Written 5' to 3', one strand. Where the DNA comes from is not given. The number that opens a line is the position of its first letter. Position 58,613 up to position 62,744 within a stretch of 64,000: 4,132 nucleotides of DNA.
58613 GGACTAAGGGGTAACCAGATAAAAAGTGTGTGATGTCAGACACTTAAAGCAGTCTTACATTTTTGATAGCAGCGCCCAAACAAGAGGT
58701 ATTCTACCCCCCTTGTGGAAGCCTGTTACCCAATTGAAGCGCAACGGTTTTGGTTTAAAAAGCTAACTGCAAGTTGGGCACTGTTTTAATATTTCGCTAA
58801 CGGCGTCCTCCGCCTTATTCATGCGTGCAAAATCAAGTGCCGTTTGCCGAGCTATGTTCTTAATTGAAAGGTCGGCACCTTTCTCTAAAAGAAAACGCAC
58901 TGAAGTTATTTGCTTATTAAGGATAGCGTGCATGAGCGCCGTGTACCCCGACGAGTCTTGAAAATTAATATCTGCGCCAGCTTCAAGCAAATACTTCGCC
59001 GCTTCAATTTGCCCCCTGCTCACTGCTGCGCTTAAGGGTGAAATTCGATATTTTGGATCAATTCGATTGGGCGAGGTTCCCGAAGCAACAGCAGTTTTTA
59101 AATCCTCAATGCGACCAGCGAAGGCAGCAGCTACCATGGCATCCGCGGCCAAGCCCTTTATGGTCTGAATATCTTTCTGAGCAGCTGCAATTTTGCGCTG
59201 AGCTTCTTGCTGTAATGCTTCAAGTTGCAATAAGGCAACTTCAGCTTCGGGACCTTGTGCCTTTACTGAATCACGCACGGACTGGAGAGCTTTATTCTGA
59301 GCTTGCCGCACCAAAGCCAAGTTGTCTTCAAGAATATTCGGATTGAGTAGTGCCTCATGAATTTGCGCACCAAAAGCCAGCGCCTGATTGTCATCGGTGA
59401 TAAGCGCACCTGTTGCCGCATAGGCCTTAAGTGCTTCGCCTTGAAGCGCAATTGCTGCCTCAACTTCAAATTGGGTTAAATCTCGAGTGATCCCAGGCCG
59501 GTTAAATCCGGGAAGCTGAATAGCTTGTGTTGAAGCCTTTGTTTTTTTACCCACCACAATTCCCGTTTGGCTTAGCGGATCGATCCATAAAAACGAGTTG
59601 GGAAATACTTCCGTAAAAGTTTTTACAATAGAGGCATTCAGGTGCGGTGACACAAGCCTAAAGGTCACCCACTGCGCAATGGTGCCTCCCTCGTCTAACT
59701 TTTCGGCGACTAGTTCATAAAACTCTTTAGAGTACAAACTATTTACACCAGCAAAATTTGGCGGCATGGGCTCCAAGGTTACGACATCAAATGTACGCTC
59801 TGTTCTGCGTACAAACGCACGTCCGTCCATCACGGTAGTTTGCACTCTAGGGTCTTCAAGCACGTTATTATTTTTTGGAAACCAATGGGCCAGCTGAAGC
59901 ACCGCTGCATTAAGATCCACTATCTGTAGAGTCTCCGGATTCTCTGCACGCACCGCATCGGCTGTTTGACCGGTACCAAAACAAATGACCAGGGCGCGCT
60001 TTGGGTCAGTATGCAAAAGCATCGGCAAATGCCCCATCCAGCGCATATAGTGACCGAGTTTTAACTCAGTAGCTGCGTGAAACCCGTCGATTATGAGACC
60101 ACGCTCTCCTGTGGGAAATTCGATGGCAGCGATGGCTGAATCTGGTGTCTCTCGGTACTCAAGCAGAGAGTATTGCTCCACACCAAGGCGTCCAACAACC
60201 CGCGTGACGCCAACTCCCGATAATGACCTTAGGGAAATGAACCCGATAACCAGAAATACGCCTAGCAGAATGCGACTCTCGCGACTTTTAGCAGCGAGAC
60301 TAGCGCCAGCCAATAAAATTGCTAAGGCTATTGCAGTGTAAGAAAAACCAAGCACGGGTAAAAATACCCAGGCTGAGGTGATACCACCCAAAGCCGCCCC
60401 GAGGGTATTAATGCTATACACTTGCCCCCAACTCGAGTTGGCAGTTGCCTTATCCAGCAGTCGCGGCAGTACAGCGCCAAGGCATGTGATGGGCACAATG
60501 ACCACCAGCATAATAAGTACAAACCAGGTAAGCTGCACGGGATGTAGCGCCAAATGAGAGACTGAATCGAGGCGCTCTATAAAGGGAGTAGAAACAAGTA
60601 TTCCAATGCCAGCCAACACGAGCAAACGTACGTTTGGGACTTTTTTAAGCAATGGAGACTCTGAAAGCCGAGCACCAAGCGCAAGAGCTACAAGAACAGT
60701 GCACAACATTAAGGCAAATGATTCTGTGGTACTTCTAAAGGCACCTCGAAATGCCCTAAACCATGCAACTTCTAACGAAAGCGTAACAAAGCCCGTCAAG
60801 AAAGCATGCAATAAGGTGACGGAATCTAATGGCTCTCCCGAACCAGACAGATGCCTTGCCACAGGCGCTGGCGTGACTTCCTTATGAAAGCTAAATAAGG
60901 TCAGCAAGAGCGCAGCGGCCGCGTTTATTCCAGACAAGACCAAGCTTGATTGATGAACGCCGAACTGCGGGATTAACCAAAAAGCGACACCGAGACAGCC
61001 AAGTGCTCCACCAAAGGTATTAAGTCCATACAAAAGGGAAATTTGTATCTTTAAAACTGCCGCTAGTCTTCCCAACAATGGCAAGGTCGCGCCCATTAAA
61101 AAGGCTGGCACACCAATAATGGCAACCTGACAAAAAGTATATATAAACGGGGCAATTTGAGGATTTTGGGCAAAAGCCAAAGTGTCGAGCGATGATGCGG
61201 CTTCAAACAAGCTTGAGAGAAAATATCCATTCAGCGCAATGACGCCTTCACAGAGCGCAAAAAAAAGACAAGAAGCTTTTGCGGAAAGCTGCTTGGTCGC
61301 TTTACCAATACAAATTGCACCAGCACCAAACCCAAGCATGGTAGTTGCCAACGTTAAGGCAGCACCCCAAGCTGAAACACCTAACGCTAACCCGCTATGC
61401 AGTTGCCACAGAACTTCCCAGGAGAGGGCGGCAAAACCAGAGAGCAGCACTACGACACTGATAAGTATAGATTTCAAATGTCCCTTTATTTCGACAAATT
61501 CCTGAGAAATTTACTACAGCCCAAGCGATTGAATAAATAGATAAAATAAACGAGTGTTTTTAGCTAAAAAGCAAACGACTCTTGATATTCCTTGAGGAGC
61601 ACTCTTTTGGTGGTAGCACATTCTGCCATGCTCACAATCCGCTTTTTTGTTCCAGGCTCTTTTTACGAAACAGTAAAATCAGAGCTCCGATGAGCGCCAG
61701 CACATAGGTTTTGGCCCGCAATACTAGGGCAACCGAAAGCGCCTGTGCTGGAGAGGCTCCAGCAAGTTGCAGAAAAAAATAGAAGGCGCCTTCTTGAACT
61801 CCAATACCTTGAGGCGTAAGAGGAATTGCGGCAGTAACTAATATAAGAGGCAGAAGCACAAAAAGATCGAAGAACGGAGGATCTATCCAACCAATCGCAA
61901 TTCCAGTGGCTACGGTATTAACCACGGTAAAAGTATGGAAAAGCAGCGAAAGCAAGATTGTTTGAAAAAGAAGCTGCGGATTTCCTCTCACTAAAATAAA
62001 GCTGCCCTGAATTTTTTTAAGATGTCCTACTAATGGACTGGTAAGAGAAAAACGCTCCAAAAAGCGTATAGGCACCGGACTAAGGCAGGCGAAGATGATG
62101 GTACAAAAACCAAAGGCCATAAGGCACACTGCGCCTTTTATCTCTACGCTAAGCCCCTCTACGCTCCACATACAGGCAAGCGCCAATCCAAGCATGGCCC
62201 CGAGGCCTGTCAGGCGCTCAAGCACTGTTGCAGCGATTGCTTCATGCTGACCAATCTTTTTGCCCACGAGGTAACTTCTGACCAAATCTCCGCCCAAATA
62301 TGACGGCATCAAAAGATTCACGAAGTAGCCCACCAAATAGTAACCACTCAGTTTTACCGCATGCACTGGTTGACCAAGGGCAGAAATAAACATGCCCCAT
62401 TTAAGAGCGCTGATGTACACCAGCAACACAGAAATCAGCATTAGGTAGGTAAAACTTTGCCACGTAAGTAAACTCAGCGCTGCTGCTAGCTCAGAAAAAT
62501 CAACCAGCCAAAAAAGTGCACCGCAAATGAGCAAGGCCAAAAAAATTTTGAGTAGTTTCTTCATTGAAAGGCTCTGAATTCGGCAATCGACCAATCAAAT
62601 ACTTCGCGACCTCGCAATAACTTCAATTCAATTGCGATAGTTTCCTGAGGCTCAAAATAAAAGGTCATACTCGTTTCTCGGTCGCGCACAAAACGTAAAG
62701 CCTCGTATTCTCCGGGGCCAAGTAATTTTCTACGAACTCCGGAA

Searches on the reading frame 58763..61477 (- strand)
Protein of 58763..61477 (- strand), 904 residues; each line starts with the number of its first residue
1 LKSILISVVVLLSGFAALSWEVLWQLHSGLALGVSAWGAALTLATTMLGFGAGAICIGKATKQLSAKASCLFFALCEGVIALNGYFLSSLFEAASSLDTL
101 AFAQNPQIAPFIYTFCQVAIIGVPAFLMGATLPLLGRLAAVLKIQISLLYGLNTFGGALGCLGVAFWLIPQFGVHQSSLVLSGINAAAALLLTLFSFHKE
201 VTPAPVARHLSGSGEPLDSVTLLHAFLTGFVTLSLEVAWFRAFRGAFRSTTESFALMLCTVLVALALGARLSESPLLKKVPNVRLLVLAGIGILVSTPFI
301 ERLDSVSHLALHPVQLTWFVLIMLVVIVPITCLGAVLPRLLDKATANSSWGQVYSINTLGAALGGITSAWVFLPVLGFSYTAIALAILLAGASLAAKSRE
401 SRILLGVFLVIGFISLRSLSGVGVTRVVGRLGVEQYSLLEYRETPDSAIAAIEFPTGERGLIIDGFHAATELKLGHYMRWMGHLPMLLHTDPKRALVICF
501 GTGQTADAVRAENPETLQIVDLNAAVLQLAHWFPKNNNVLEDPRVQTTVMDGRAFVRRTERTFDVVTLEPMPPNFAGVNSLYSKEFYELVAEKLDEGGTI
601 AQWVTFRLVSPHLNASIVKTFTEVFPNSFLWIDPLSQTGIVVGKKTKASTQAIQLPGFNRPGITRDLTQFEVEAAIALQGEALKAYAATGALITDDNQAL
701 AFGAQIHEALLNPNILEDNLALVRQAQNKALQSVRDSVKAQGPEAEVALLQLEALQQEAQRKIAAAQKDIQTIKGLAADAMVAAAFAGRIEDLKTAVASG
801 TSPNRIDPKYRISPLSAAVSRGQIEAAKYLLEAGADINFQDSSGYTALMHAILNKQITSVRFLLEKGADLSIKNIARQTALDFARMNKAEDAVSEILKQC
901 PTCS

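Call 15: search_protein_families(library=pfam, proteins=[window:58763-61477:-], max_evalue=0.001)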
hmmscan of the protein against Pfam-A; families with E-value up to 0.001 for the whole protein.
window:58763-61477:- (904 aa): 6 families
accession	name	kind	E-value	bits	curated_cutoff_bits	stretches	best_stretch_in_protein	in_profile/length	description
PF01564.23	Spermine_synth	-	7.3e-19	68.5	22.9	1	477-626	4-154/186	Spermine/spermidine synthase domain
PF12796.13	Ank_2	-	5e-16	59.5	27.3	1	781-874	2-90/90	Ankyrin repeats (3 copies)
PF13637.12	Ank_4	-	6.5e-13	49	22.7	1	816-864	2-50/50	Ankyrin repeats (many copies)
PF13857.12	Ank_5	-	9.9e-13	48.6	27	2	830-884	1-56/56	Ankyrin repeats (many copies)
PF00023.36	Ank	-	3.7e-12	46.2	21.1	2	813-841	4-32/33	Ankyrin repeat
PF13606.12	Ank_3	-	3.5e-10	39.5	22.3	0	844-871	2-29/30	Ankyrin repeat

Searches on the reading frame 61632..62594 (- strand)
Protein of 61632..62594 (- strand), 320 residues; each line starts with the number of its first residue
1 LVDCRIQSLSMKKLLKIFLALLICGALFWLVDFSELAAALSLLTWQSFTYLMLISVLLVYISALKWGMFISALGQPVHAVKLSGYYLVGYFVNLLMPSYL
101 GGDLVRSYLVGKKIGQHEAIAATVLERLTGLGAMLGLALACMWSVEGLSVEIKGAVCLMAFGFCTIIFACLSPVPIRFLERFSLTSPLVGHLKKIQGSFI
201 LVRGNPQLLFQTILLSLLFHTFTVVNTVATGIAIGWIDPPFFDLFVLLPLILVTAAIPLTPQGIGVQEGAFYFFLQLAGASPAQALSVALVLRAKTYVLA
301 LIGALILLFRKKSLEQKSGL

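Call 69: search_protein_families(library=pfam, proteins=[window:61632-62594:-], max_evalue=0.001)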
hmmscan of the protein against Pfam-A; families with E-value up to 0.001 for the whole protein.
window:61632-62594:- (320 aa): 1 family
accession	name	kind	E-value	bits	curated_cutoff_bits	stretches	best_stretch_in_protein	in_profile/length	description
PF03706.18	LPG_synthase_TM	-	4e-36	125.4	33.4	1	18-303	2-302/302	Lysylphosphatidylglycerol synthase TM region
